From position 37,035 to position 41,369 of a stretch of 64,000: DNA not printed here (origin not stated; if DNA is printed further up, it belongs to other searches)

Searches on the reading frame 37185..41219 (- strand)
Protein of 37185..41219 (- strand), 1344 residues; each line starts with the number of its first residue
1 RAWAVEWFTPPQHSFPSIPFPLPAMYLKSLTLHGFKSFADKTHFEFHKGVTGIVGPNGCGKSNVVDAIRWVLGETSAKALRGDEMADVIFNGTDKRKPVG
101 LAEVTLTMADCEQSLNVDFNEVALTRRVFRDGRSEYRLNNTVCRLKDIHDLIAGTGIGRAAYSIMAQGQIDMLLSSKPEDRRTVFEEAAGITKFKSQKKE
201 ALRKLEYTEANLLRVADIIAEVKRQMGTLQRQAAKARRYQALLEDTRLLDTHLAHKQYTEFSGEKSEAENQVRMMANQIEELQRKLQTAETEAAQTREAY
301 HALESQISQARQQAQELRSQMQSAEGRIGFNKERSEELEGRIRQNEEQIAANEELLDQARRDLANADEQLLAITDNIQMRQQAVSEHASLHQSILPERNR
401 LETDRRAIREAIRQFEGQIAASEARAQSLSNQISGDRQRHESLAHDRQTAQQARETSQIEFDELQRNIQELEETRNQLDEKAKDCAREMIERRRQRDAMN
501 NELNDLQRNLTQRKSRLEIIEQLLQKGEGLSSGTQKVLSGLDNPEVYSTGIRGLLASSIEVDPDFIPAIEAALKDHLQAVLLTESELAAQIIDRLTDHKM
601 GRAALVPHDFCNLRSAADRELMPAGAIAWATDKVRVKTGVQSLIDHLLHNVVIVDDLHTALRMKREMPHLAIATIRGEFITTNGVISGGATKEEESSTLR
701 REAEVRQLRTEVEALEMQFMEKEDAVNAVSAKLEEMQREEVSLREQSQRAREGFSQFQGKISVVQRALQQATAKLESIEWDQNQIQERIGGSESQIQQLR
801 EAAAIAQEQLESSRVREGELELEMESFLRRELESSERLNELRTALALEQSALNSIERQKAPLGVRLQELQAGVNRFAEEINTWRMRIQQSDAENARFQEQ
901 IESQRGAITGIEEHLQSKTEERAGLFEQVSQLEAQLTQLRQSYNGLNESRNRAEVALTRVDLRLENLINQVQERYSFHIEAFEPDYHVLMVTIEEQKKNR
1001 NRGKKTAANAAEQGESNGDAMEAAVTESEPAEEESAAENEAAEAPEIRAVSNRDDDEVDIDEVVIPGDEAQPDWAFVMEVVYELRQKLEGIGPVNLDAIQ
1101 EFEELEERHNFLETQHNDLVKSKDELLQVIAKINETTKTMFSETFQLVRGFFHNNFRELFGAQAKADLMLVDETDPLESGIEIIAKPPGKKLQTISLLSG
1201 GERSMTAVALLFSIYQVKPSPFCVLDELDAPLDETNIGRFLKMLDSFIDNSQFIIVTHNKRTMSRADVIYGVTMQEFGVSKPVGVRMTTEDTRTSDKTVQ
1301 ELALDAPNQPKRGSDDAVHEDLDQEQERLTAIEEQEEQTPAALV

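Call 30: search_protein_families(library=pfam, proteins=[window:37185-41219:-], max_evalue=0.001)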
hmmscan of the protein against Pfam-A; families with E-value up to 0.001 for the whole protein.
window:37185-41219:- (1344 aa): 7 families
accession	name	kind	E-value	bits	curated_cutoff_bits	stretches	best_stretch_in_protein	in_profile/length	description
PF02463.25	SMC_N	-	2.1e-69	233.8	40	1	26-1280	1-219/220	RecF/RecN/SMC N terminal domain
PF06470.18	SMC_hinge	-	7.3e-21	75.2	22.5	1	550-663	3-115/116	SMC proteins Flexible Hinge Domain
PF13476.12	AAA_23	-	7e-16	59.9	27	1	29-325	1-197/201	AAA domain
PF13175.12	AAA_15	-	7.2e-14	52.6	32.1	1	25-424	1-265/374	AAA ATPase domain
PF13304.12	AAA_21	-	2.6e-12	47.9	27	1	50-151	1-122/304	AAA domain, putative AbiEii toxin, Type IV TA system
PF13555.12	AAA_29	-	9e-06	25.8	27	1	27-72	1-46/61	P-loop containing region of AAA domain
PF25450.1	Rab11-FIP3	-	0.0008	20.1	31.9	1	237-348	14-125/125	Rab11-FIP3-like domain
